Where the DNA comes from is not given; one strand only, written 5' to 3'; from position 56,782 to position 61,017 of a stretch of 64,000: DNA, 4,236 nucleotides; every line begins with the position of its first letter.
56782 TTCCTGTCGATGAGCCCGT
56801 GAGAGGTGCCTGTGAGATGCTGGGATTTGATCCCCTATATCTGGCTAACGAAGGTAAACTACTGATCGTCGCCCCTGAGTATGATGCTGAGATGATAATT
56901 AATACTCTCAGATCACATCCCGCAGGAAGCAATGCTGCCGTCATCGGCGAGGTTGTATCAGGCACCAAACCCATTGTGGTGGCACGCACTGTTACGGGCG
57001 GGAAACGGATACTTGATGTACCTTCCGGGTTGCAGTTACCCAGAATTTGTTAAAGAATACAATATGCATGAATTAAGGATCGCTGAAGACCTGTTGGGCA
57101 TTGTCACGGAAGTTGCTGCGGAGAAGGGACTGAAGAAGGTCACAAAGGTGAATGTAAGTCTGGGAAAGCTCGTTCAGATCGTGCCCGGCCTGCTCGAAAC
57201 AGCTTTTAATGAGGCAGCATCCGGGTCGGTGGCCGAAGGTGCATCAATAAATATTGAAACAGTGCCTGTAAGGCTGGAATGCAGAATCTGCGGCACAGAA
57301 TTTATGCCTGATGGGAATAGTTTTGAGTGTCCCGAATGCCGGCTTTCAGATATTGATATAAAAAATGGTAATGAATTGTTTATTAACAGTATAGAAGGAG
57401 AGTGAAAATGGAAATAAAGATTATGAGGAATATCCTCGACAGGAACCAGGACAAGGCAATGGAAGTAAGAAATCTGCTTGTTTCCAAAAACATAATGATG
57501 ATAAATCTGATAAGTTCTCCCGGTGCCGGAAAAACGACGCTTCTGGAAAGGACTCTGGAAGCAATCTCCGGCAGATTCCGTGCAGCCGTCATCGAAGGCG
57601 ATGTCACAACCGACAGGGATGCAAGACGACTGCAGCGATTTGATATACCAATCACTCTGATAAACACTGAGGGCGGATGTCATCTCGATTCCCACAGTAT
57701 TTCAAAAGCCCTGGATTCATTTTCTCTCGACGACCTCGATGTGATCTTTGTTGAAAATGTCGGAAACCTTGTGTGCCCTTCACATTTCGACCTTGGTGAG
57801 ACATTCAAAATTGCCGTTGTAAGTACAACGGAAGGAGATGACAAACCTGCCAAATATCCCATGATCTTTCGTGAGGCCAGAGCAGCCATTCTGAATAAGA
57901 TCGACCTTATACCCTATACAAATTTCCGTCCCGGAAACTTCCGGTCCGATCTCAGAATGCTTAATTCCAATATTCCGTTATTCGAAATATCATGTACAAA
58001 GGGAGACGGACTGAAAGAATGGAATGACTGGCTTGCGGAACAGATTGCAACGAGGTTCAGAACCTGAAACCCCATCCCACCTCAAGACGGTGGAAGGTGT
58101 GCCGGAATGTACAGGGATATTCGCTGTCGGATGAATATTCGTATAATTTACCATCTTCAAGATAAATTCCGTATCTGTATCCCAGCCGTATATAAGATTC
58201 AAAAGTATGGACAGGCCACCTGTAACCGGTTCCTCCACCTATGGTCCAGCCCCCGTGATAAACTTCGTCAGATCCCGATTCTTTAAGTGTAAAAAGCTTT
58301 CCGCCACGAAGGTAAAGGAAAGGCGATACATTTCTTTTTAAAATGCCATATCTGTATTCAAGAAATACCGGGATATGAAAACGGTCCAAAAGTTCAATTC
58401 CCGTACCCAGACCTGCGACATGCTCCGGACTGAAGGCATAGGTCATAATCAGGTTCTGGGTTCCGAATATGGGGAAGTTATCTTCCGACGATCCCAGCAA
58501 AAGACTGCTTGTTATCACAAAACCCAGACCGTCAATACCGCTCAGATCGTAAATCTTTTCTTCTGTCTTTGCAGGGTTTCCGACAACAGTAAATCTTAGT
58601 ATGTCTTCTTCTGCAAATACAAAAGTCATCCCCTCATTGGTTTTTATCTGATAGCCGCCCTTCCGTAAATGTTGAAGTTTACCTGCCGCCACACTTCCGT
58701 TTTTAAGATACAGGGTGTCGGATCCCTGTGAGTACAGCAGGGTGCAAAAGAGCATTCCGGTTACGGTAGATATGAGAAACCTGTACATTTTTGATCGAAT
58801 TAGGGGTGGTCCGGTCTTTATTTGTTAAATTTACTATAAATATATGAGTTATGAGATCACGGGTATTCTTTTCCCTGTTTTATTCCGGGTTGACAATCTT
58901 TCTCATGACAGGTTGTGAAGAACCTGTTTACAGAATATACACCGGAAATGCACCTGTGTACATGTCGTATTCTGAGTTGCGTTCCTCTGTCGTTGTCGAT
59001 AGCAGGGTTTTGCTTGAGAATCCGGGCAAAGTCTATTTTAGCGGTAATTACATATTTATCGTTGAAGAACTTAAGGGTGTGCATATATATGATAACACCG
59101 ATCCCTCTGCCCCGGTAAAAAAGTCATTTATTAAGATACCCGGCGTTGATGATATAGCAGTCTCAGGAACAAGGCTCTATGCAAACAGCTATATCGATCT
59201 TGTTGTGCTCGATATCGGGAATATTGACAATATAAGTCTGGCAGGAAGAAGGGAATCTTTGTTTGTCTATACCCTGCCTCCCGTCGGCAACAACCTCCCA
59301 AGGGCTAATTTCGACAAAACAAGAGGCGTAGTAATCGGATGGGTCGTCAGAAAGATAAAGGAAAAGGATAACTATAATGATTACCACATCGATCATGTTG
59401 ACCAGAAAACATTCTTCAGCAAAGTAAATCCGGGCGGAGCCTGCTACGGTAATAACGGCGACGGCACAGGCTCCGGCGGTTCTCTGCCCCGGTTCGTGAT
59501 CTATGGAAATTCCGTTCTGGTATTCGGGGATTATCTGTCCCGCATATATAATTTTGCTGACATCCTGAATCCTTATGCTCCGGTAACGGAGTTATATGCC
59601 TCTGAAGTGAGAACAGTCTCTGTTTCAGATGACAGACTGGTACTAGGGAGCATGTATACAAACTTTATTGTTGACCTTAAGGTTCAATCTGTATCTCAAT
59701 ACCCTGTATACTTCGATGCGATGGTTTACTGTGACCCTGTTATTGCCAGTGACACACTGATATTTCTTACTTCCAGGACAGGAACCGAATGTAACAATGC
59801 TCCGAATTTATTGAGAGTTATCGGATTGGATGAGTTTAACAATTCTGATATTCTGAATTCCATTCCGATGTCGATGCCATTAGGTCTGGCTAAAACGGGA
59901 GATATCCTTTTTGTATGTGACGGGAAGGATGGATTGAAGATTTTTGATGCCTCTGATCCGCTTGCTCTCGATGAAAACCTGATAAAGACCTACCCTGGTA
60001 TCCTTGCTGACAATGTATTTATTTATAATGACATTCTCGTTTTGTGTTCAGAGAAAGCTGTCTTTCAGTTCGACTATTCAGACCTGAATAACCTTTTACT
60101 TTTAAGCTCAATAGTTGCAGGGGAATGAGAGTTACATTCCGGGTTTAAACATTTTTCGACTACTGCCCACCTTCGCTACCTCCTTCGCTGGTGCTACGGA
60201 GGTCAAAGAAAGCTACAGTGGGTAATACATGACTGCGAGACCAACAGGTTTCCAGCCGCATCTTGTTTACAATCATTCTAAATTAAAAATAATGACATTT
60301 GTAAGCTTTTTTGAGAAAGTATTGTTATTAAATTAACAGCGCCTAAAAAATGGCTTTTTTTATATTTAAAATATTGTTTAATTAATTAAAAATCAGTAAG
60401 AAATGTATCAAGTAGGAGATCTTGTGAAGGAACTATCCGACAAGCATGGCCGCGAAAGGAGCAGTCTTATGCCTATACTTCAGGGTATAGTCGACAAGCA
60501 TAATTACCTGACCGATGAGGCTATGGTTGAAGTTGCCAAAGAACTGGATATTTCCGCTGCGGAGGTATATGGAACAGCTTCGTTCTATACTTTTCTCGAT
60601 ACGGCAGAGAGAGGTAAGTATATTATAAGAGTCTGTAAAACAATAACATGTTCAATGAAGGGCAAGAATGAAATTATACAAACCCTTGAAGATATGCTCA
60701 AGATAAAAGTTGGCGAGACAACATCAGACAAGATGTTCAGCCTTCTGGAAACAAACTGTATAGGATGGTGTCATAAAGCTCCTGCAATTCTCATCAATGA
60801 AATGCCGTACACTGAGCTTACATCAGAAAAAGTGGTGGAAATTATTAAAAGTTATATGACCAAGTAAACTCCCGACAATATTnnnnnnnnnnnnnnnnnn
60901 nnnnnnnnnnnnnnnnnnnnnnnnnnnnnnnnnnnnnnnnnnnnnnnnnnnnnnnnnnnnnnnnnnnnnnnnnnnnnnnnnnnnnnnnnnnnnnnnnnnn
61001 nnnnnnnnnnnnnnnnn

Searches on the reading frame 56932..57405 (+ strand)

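Call 42: search_protein_families(library=pfam, proteins=[window:56932-57405:+])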
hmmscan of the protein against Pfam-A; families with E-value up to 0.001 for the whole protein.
window:56932-57405:+ (157 aa): 1 family
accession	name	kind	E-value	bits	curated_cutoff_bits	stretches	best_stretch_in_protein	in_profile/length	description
PF01155.25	HypA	-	1.6e-29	102.7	28.9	1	45-155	1-111/112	Hydrogenase/urease nickel incorporation, metallochaperone, hypA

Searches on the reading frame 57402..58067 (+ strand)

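Call 42: search_protein_families(library=pfam, proteins=[window:57402-58067:+])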
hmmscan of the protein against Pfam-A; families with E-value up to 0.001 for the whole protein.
window:57402-58067:+ (221 aa): 1 family
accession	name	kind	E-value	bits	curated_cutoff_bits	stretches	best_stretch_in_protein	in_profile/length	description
PF02492.25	cobW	-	4.7e-19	69.1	20.7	1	34-193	3-178/180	CobW/HypB/UreG, nucleotide-binding domain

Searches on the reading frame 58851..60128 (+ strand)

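Call 42: search_protein_families(library=pfam, proteins=[window:58851-60128:+])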
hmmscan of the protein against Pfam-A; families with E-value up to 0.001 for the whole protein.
window:58851-60128:+ (425 aa): 1 family
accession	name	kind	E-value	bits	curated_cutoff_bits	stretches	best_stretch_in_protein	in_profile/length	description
PF08309.17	LVIVD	-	4.4e-05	23.2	20.2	0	61-91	7-37/42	LVIVD repeat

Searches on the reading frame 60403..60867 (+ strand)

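Call 42: search_protein_families(library=pfam, proteins=[window:60403-60867:+])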
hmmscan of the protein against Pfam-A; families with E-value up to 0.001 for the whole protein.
window:60403-60867:+ (154 aa): 1 family
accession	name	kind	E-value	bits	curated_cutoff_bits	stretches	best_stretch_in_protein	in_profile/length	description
PF01257.25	2Fe-2S_thioredx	-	1.4e-46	158.4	24.8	1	9-151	2-144/145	Thioredoxin-like [2Fe-2S] ferredoxin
